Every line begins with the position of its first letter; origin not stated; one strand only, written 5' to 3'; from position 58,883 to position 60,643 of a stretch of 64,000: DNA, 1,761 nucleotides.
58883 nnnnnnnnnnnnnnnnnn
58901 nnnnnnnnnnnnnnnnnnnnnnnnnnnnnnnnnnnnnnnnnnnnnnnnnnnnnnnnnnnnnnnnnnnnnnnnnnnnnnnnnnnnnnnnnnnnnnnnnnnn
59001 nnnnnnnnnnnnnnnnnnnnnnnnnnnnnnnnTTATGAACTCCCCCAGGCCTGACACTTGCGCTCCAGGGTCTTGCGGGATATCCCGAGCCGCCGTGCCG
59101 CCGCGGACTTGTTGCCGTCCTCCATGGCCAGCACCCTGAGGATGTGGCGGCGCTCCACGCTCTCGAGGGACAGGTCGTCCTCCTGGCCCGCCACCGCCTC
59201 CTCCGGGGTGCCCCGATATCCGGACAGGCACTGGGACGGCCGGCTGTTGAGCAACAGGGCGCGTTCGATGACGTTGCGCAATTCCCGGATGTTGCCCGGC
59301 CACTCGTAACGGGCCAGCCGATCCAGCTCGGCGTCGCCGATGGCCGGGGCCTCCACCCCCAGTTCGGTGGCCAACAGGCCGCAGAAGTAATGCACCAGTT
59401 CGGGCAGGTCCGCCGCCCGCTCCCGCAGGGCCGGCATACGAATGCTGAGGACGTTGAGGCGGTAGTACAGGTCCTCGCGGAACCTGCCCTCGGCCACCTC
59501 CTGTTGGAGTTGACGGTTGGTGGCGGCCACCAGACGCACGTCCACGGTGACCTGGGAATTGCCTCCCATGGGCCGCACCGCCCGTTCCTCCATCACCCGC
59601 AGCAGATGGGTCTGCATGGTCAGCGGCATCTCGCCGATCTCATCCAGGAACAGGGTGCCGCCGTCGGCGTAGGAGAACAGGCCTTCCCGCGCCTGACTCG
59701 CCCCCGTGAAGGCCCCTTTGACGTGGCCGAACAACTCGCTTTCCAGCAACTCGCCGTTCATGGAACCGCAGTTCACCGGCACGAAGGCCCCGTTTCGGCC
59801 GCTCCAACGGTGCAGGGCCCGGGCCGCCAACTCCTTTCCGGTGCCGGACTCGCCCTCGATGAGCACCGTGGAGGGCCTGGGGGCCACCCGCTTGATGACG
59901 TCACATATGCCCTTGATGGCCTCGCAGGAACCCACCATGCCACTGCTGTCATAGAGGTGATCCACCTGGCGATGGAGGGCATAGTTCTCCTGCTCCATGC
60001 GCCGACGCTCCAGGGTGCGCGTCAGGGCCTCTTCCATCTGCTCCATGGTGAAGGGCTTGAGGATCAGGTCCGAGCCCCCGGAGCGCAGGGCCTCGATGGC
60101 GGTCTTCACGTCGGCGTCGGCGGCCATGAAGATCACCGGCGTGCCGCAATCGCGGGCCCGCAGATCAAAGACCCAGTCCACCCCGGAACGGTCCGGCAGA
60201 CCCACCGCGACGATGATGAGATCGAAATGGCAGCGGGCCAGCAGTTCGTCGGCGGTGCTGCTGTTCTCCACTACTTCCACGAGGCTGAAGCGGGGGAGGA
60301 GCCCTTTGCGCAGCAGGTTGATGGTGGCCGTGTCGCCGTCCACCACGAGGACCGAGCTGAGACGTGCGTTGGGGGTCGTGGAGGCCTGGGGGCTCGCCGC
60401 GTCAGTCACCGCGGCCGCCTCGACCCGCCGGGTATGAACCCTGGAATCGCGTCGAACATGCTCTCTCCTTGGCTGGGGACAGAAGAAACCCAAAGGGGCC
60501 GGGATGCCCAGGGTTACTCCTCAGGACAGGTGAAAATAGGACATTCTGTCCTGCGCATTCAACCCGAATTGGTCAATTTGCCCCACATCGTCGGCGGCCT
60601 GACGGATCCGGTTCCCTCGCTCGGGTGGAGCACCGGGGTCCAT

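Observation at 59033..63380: Sigma54 control of molybdenum-cofactor finishing genes: perfect -24/-12 promoter and palindromic upstream site before mobA-mobB-moeA, with a divergent NtrC-family activator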

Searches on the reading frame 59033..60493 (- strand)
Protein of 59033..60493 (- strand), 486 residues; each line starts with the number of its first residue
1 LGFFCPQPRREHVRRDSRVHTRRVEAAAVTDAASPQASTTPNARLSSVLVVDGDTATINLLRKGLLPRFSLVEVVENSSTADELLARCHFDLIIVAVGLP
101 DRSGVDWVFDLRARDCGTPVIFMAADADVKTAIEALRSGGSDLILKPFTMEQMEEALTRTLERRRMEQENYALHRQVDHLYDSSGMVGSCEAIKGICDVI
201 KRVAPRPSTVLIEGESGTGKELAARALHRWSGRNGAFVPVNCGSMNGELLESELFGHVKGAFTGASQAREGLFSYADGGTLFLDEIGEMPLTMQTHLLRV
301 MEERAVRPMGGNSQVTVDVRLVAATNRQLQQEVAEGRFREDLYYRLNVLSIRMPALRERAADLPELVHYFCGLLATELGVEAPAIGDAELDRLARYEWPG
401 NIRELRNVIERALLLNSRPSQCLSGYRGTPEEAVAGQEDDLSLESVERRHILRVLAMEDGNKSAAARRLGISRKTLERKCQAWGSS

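Call 8: search_protein_families(library=pfam, proteins=[window:59033-60493:-])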
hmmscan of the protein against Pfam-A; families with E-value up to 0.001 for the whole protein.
window:59033-60493:- (486 aa): 9 families
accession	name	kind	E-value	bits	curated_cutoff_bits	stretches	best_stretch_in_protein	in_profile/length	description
PF00158.32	Sigma54_activat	-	8.2e-68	227.8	20.2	1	187-351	2-167/168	Sigma-54 interaction domain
PF14532.12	Sigma54_activ_2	-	1.1e-19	71.4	25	1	187-356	1-138/138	Sigma-54 interaction domain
PF25601.1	AAA_lid_14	-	6.3e-17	61.6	27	1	357-417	1-61/87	AAA+ ATPase lid domain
PF00072.30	Response_reg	-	1.4e-16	61.1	30.2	1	48-157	1-110/111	Response regulator receiver domain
PF02954.25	HTH_8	-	9.8e-12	44.9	22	1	442-482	1-41/42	Bacterial regulatory protein, Fis family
PF07728.20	AAA_5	-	1.1e-07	32.3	22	1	210-329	2-125/139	AAA domain (dynein-related subfamily)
PF13191.12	AAA_16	-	3.9e-05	24.7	32.6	1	191-305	7-124/167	AAA ATPase domain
PF00004.35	AAA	-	4.2e-05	24.4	21.2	1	210-342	1-127/131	ATPase family associated with various cellular activities (AAA)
PF01078.27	Mg_chelatase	-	7.6e-05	22.6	20.3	0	264-326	93-157/207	Magnesium chelatase, subunit ChlI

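Call 9: search_protein_families(library=ncbifam, proteins=[window:59033-60493:-], max_evalue=1e-10)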
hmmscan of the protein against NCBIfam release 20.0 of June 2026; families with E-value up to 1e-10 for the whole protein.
window:59033-60493:- (486 aa): 39 families (the best 25 are shown)
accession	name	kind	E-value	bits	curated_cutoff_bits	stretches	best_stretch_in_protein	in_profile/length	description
NF008469.0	PRK11361.1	equivalog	1.8e-112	376.4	714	1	46-484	5-455/461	acetoacetate metabolism transcriptional regulator AtoC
TIGR01818.1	ntrC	equivalog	2.5e-109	366.2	558.6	1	48-416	1-367/463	nitrogen regulation protein NR(I)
NF007689.0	PRK10365.1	equivalog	1.6e-99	333.7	760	1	47-479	7-438/441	sigma-54-dependent response regulator transcription factor ZraR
TIGR02915.1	PEP_resp_reg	equivalog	1.6e-98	330.5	502.6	1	49-476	2-435/445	PEP-CTERM-box response regulator transcription factor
NF041946.1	LuxO_transreg_Vib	equivalog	3.3e-97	326.2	800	1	54-417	4-367/463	quorum-sensing sigma-54 dependent transcriptional regulator LuxO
NF041552.1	TF_PrdR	equivalog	1.3e-95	320.9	795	1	173-482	258-575/577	sigma-54 dependent transcriptional regulator PrdR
NF038308.1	RNA_repair_RtcR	equivalog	3e-94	316.7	650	1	131-477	125-505/530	RNA repair transcriptional activator RtcR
NF051870.1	NAssimRespRegNtrX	equivalog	2e-92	310.4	600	1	47-483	3-450/452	nitrogen assimilation response regulator NtrX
TIGR01817.1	nifA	equivalog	5e-92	309.4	528.85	1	156-416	168-428/534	nif-specific transcriptional activator NifA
NF003451.0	PRK05022.1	equivalog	5.6e-91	305.8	476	1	156-480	163-505/512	nitric oxide reductase transcriptional regulator NorR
NF008176.1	PRK10923.1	equivalog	1.8e-90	303.8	620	1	47-409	5-364/469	nitrogen regulation protein NR(I)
NF011953.0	PRK15424.1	equivalog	4.9e-88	296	703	1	154-482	190-533/538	propionate catabolism operon regulatory protein PrpR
NF011695.0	PRK15115.1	equivalog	1.3e-86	291.2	763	1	46-474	7-427/445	two-component system response regulator GlrR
TIGR02329.1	propionate_PrpR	equivalog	2.2e-86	290.6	499.2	1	163-481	191-525/526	propionate catabolism operon regulatory protein PrpR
NF050807.1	TransRegFlbDCaul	equivalog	3.9e-83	279.8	750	1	88-419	44-354/454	sigma-54-dependent transcriptional regulator FlbD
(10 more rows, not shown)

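Call 10: find_related_loci(query=window:59033-60418:-, collection=genome_contigs, flank=6000)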
Query window:59033-60418:- (461 aa) in genome_contigs; peptide patterns used: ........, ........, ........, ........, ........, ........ (x = any residue, [..] = any of these).
600 stretches matched a pattern (row limit reached: there are more); 600 encode a relative of the query (tblastn E <= 1e-3); the best 80 are kept; 80 distinct loci.
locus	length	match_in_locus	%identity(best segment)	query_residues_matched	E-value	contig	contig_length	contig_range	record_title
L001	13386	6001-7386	59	1-461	6e-173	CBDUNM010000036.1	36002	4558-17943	MAG TPA_asm: uncultured Chromatiales bacterium isolate SRR22808130_binner13_Refined_37 genome assembly, contig: ERZ25043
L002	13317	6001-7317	59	20-459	1e-170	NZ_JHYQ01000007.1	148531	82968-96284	Thiothrix lacustris DSM 21227 Q394DRAFT_scaffold00006.6_C, whole genome shotgun sequence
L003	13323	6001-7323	58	21-460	1e-167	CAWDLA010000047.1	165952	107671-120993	MAG: uncultured Gammaproteobacteria bacterium isolate MFD03551.bin.2.23 genome assembly, contig: contig_7799, whole geno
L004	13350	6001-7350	51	9-458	3e-144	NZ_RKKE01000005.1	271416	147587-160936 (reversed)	Shewanella frigidimarina strain KCTC 23109 ctg_5, whole genome shotgun sequence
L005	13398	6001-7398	48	22-459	9e-142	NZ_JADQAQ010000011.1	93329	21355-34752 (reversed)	Photobacterium sp. Ph5 26, whole genome shotgun sequence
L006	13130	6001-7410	47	22-458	5e-139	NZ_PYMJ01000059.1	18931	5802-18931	Photobacterium frigidiphilum strain JCM 12947 CFSAN065507_59, whole genome shotgun sequence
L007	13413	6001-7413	48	12-460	1e-133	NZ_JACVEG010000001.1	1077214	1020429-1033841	Vibrio sp. Y2-5 Scaffold1, whole genome shotgun sequence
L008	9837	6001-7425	46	5-460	9e-133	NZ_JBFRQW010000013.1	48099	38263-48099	Vibrio sp. 10N.261.46.E11 10N.261.46.E11_I01_contig0013, whole genome shotgun sequence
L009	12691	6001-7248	50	44-459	1e-128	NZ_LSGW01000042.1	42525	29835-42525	Aeromonas salmonicida subsp. salmonicida strain ATCC 33658 Contig_29, whole genome shotgun sequence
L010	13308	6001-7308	47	21-457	2e-118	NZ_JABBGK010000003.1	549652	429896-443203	Rhizobium terricola strain S-51 contig3, whole genome shotgun sequence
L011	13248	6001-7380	41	11-459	8e-105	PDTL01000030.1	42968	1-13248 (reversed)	MAG: Deltaproteobacteria bacterium isolate DOLJORAL78_53_22 DolJOral78_scaffold_819, whole genome shotgun sequence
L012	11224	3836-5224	42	3-459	2e-103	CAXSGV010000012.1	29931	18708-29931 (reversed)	MAG: uncultured Polyangiaceae bacterium isolate private_X16_metawrap_bin.20 genome assembly, contig: private_X16_metawra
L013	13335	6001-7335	42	23-459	3e-103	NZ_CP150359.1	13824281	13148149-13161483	Sorangium sp. So ce1099 chromosome, complete genome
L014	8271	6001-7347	42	22-458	8e-100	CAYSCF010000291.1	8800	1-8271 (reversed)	MAG TPA_asm: uncultured Sandaracinaceae bacterium isolate binchicken_co54_31 genome assembly, contig: NODE_14557_length_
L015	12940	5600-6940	40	22-458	1e-99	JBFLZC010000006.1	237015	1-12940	MAG: Thermodesulfobacteriota bacterium isolate MAG101 MAG101_6, whole genome shotgun sequence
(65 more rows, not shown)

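Call 14: search_protein_families(library=pfam, proteins=[L002:4917-5912:-, L002:4209-4910:-, L002:3517-4212:-, L002:7307-9361:+, L002:9420-10727:+, L002:10738-11763:-, L002:11768-12409:-, L002:12420-13283:-], max_evalue=0.00001)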
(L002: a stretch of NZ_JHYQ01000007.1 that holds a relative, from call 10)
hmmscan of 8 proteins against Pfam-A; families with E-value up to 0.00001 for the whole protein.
L002:4917-5912:- (331 aa): 2 families
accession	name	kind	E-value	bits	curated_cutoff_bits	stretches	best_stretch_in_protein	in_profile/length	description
PF12849.12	PBP_like_2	-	1.4e-48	166.5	27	1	86-303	13-266/267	PBP superfamily domain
PF13531.11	SBP_bac_11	-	1.6e-11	44.9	25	1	94-311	9-223/227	Bacterial extracellular solute-binding protein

L002:4209-4910:- (233 aa): 1 family
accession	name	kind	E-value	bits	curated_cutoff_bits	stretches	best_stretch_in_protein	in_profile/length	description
PF00528.27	BPD_transp_1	-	8.3e-08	32.6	26.4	1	44-217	1-168/184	Binding-protein-dependent transport system inner membrane component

L002:3517-4212:- (231 aa): 2 families
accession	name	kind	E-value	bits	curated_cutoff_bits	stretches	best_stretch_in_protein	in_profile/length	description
PF00005.33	ABC_tran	-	6.4e-30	105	25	1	20-163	2-137/137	ABC transporter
PF13304.12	AAA_21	-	5.1e-07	30.5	27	0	32-50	2-20/304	AAA domain, putative AbiEii toxin, Type IV TA system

L002:7307-9361:+ (684 aa): 6 families
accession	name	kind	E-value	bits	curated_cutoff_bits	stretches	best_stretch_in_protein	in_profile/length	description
PF17202.10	sCache_3_3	-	2.8e-30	105.3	28.8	1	222-333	3-104/107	Single cache domain 3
PF02518.31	HATPase_c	-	7.1e-26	91.3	26.4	1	572-677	3-108/111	Histidine kinase-, DNA gyrase B-, and HSP90-like ATPase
PF17201.10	Cache_3-Cache_2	-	3.1e-17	63.2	27.7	1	222-337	78-195/299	Cache 3/Cache 2 fusion domain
PF00512.31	HisKA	-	1.4e-12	47.9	26.9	1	462-524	2-62/66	His Kinase A (phospho-acceptor) domain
PF00672.30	HAMP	-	1.3e-08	35.5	25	1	360-408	4-52/53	HAMP domain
PF17203.10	sCache_3_2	-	8.9e-08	32.7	28.4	1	188-335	6-137/140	Single cache domain 3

L002:9420-10727:+ (435 aa): 5 families
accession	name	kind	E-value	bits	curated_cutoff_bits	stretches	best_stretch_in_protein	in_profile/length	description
PF03008.20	DUF234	-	4.9e-16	59.4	22.5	1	315-398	1-89/100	Archaea bacterial proteins of unknown function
PF01637.24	ATPase_2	-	1e-13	52.1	33.2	1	3-208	1-223/225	ATPase domain predominantly from Archaea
PF13401.12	AAA_22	-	1.8e-08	35.2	27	1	25-146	5-127/130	AAA domain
PF13191.12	AAA_16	-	5.1e-08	34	32.6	1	2-128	1-159/167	AAA ATPase domain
PF13173.12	AAA_14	-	5.3e-08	33.4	27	1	27-173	4-123/129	AAA domain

L002:10738-11763:- (341 aa): 1 family
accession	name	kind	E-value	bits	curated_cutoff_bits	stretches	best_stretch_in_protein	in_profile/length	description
PF01292.26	Ni_hydr_CYTB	-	3.6e-22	79.4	30.1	1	122-300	1-179/179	Prokaryotic cytochrome b561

L002:11768-12409:- (213 aa): 7 families
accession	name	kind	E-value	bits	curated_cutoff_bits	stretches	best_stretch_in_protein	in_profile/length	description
PF12838.12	Fer4_7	-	5.2e-12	46.5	27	1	86-160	1-52/52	4Fe-4S dicluster domain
PF13247.11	Fer4_11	-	1.3e-10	41.7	26.2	1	52-165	7-99/100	4Fe-4S dicluster domain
PF13237.11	Fer4_10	-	1.3e-08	35.1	25.5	1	80-123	2-46/53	4Fe-4S dicluster domain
PF13187.11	Fer4_9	-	2.4e-08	34.3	27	0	87-156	2-47/52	4Fe-4S dicluster domain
PF00037.32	Fer4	-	8.1e-08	32.2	21.1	1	82-102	3-23/24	4Fe-4S binding domain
PF12837.12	Fer4_6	-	1.8e-07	31.2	25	1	79-102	1-24/24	4Fe-4S binding domain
PF12797.12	Fer4_2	-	1.5e-06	28.2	24.5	1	79-99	2-22/22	4Fe-4S binding domain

L002:12420-13283:- (287 aa): 1 family
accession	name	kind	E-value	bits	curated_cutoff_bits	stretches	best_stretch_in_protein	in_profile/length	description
PF01568.27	Molydop_binding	-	3.1e-20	72.7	26.8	1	154-278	2-107/110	Molydopterin dinucleotide binding domain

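Call 15: search_protein_families(library=pfam, proteins=[L009:4802-5839:-, L009:3911-4672:-, L009:3225-3920:-, L009:7067-9448:+, L009:9573-10451:-, L009:10455-11543:-, L009:11520-12641:+], max_evalue=0.00001)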
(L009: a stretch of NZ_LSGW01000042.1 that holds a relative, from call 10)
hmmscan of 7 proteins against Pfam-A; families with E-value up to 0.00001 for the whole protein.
L009:4802-5839:- (345 aa): 2 families
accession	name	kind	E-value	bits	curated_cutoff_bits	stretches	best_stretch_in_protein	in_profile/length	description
PF12849.12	PBP_like_2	-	1.9e-44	152.9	27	1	95-321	4-266/267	PBP superfamily domain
PF13531.11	SBP_bac_11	-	3.5e-08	33.9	25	1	119-326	16-220/227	Bacterial extracellular solute-binding protein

L009:3911-4672:- (253 aa): 0 families

L009:3225-3920:- (231 aa): 2 families
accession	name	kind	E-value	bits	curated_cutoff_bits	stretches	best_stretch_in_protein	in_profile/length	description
PF00005.33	ABC_tran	-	3.9e-26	92.7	25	1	23-162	6-137/137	ABC transporter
PF02463.25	SMC_N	-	9.3e-07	28.9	40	0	132-197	135-203/220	RecF/RecN/SMC N terminal domain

L009:7067-9448:+ (793 aa): 4 families
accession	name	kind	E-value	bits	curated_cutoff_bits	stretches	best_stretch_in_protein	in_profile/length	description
PF17202.10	sCache_3_3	-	2.1e-25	89.6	28.8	1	273-386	2-102/107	Single cache domain 3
PF02518.31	HATPase_c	-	1.6e-22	80.4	26.4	1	640-747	2-107/111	Histidine kinase-, DNA gyrase B-, and HSP90-like ATPase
PF17201.10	Cache_3-Cache_2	-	1e-13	51.7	27.7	1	270-382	74-185/299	Cache 3/Cache 2 fusion domain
PF00512.31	HisKA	-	3.7e-10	40.1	26.9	1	530-593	2-63/66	His Kinase A (phospho-acceptor) domain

L009:9573-10451:- (292 aa): 2 families
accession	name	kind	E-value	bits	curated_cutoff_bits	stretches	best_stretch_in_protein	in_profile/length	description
PF12727.12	PBP_like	-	6.3e-43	146.6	27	1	86-264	9-192/193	PBP superfamily domain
PF12728.13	HTH_17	-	1.7e-12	47.9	27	1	4-50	1-47/51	Helix-turn-helix domain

L009:10455-11543:- (362 aa): 1 family
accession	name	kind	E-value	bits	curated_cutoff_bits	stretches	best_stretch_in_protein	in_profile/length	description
PF02634.21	FdhD-NarQ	-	7.2e-79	265.3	27.2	1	110-342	1-236/237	FdhD/NarQ family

L009:11520-12641:+ (373 aa): 6 families
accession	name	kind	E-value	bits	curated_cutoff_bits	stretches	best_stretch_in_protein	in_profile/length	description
PF13683.12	rve_3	-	1.4e-14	54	26.5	1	282-345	2-61/67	Integrase core domain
PF00665.32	rve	-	6.7e-10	39.6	32.6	1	191-293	6-102/102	Integrase core domain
PF13518.12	HTH_28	-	2e-09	37.8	25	1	37-83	1-47/52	Helix-turn-helix domain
PF13551.12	HTH_29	-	3.6e-08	33.8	28.1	1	38-101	2-64/64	Winged helix-turn helix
PF13384.12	HTH_23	-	7.3e-07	29.3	24.6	1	35-81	4-50/50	Homeodomain-like domain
PF13565.12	HTH_32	-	2.4e-06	28.4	33.7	0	66-137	3-72/73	Homeodomain-like domain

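Call 31: find_homologous_proteins(query=window:59033-60418:-, max_evalue=1e-60)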
Query window:59033-60418:- (461 aa): 7670 proteins with E <= 1e-60 among 8000 candidates; the best 120 are listed.
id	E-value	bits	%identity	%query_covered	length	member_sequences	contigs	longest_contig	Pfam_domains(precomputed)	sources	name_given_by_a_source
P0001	0.0e+0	1014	100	99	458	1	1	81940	PF00158.33,PF25601.2,PF02954.26,PF14532.13,PF07728.21,PF00072.31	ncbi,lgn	-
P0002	4.6e-276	934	93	99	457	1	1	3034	PF00158.33,PF25601.2,PF02954.26,PF14532.13,PF07728.21,PF00072.31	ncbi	-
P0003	5.1e-266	901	94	95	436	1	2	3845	PF00158.33,PF25601.2,PF02954.26,PF14532.13,PF07728.21,PF00072.31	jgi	-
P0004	2.3e-254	862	84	100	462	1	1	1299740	PF00158.33,PF25601.2,PF02954.26,PF00004.36,PF14532.13,PF07728.21,PF00072.31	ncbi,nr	ncbi:MAG: sigma-54 dependent transcriptional regulator [Gammaproteobacteria bacterium]|nr:sigma-54 d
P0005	3.4e-199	680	67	99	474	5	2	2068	PF00158.33,PF25601.2,PF02954.26,PF00004.36,PF14532.13,PF07728.21,PF00072.31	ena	-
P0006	8.6e-199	679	68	96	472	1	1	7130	PF00158.33,PF25601.2,PF02954.26,PF00004.36,PF14532.13,PF07728.21,PF00072.31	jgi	jgi:DNA-binding NtrC family response regulator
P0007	5.0e-198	677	67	97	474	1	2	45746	PF00158.33,PF25601.2,PF02954.26,PF00004.36,PF14532.13,PF07728.21,PF00072.31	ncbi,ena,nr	ncbi:MAG: sigma-54-dependent Fis family transcriptional regulator [Gammaproteobacteria bacterium]|nr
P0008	5.9e-198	676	67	98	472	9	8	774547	PF00158.33,PF25601.2,PF02954.26,PF00004.36,PF14532.13,PF07728.21,PF00072.31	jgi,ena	jgi:DNA-binding NtrC family response regulator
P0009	1.8e-197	675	66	99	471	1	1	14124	PF00158.33,PF25601.2,PF02954.26,PF14532.13,PF07728.21,PF00072.31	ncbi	-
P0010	3.3e-197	674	69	96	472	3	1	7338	PF00158.33,PF25601.2,PF02954.26,PF00004.36,PF14532.13,PF07728.21,PF00072.31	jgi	-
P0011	3.8e-197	674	66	99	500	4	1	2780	PF00158.33,PF25601.2,PF02954.26,PF14532.13,PF07728.21,PF00072.31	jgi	jgi:DNA-binding NtrC family response regulator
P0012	9.1e-197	672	66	98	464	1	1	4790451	PF00158.33,PF25601.2,PF02954.26,PF14532.13,PF07728.21,PF00072.31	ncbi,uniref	ncbi:sigma-54-dependent transcriptional regulator [Thiosocius teredinicola]|uniref:sigma-54-dependen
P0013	9.6e-197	672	66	98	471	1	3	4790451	PF00158.33,PF25601.2,PF02954.26,PF14532.13,PF07728.21,PF00072.31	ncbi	-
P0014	1.8e-196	671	67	96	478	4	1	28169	PF00158.33,PF25601.2,PF02954.26,PF14532.13,PF07728.21,PF00072.31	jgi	jgi:DNA-binding NtrC family response regulator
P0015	2.3e-196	671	66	98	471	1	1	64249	PF00158.33,PF25601.2,PF02954.26,PF14532.13,PF07728.21,PF00072.31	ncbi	-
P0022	9.2e-195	666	66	96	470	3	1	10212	PF00158.33,PF25601.2,PF02954.26,PF00004.36,PF14532.13,PF07728.21,PF00072.31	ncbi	-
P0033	4.5e-193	660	70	94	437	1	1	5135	PF00158.33,PF25601.2,PF02954.26,PF14532.13,PF07728.21,PF00072.31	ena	-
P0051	1.1e-188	646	65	96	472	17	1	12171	PF00158.33,PF25601.2,PF02954.26,PF14532.13,PF07728.21,PF00072.31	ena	-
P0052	1.2e-188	646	66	96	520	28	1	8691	PF00158.33,PF25601.2,PF02954.26,PF14532.13,PF07728.21,PF00072.31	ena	-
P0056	1.2e-187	642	64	99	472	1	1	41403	PF00158.33,PF25601.2,PF02954.26,PF14532.13,PF07728.21,PF00072.31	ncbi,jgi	jgi:DNA-binding NtrC family response regulator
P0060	5.4e-187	640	66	96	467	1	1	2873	PF00158.33,PF25601.2,PF02954.26,PF14532.13,PF07728.21,PF00072.31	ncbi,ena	-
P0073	5.6e-184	630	65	96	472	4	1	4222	PF00158.33,PF25601.2,PF02954.26,PF14532.13,PF07728.21,PF00072.31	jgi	jgi:DNA-binding NtrC family response regulator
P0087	9.0e-182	623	65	92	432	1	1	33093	PF00158.33,PF25601.2,PF02954.26,PF14532.13,PF07728.21,PF00072.31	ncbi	-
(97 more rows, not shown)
